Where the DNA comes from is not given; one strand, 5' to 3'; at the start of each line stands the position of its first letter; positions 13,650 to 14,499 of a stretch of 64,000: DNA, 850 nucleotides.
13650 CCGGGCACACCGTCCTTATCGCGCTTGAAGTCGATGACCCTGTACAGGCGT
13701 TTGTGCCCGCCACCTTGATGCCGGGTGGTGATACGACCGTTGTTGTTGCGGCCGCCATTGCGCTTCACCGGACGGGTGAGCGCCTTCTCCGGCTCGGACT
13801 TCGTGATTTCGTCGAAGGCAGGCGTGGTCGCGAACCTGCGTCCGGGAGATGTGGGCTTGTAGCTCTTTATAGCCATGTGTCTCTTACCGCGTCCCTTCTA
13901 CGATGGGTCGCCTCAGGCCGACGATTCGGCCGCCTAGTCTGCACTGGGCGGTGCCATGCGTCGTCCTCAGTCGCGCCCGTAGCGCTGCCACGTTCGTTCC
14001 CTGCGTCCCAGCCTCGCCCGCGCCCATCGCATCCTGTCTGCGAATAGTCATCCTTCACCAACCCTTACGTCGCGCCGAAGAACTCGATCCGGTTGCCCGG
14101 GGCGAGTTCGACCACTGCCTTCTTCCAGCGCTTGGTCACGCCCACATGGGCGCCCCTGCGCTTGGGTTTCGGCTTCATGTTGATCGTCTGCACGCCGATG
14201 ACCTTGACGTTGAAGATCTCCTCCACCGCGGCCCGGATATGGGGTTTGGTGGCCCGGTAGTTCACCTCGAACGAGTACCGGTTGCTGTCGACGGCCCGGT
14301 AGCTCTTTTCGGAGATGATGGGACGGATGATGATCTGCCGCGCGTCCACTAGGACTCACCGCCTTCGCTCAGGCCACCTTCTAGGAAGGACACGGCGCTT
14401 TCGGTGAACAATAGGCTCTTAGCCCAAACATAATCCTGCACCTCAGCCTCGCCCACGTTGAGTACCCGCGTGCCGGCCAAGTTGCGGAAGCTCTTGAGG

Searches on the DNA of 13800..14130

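Call 12: search_rna_families(source=window, start=13800, end=14130, threshold=evalue, max_evalue=10, show_alignments=2)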
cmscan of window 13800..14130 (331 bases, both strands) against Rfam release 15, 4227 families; matches with E-value up to 10: 0.
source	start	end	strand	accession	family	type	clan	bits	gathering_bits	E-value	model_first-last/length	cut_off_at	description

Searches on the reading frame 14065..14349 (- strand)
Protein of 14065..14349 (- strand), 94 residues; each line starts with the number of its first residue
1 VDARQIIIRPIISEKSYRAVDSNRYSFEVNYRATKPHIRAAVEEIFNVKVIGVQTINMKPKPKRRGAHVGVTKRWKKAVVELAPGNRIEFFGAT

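Call 17: find_encoding_contigs(protein=window:14065-14349:-, flank=1500, max_places=10)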
Protein window:14065-14349:- (94 aa): 15 contigs read that carry it; 10 places shown.
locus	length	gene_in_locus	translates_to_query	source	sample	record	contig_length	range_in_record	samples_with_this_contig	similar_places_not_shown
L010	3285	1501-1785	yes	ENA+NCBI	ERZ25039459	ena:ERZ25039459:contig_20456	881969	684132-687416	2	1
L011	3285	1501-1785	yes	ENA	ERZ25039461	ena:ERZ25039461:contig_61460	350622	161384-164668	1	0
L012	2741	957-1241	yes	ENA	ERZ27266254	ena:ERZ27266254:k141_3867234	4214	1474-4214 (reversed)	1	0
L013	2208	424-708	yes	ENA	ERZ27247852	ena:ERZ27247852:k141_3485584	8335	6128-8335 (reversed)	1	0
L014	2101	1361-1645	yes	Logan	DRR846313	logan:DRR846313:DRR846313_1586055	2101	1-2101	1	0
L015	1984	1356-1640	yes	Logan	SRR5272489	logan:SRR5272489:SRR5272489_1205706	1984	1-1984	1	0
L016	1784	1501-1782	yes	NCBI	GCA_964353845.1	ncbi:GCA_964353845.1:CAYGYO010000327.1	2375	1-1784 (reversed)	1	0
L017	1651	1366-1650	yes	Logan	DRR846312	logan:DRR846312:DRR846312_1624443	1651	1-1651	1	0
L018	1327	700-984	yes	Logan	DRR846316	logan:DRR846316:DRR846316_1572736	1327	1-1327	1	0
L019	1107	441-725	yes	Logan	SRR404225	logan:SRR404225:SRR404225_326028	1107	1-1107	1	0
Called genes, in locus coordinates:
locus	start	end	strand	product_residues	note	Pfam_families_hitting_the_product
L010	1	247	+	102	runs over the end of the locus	PF00338:Ribosomal_S10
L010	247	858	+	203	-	PF00297:Ribosomal_L3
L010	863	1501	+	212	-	PF00573:Ribosomal_L4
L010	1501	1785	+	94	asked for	PF00276:Ribosomal_L23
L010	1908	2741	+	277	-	PF00181:Ribosomal_L2_N, PF03947:Ribosomal_L2_C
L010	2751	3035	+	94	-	PF00203:Ribosomal_S19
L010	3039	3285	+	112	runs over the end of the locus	PF00237:Ribosomal_L22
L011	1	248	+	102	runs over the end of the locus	PF00338:Ribosomal_S10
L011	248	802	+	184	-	PF00297:Ribosomal_L3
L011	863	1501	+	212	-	PF00573:Ribosomal_L4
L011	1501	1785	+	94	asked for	PF00276:Ribosomal_L23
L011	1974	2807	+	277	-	PF00181:Ribosomal_L2_N, PF03947:Ribosomal_L2_C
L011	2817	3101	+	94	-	PF00203:Ribosomal_S19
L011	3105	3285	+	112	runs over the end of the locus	PF00237:Ribosomal_L22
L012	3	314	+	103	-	?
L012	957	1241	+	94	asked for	PF00276:Ribosomal_L23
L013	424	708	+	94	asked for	PF00276:Ribosomal_L23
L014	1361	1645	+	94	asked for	PF00276:Ribosomal_L23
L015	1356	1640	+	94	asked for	PF00276:Ribosomal_L23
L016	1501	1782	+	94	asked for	PF00276:Ribosomal_L23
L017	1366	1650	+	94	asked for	PF00276:Ribosomal_L23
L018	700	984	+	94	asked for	PF00276:Ribosomal_L23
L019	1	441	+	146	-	?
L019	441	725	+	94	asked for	PF00276:Ribosomal_L23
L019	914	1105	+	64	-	?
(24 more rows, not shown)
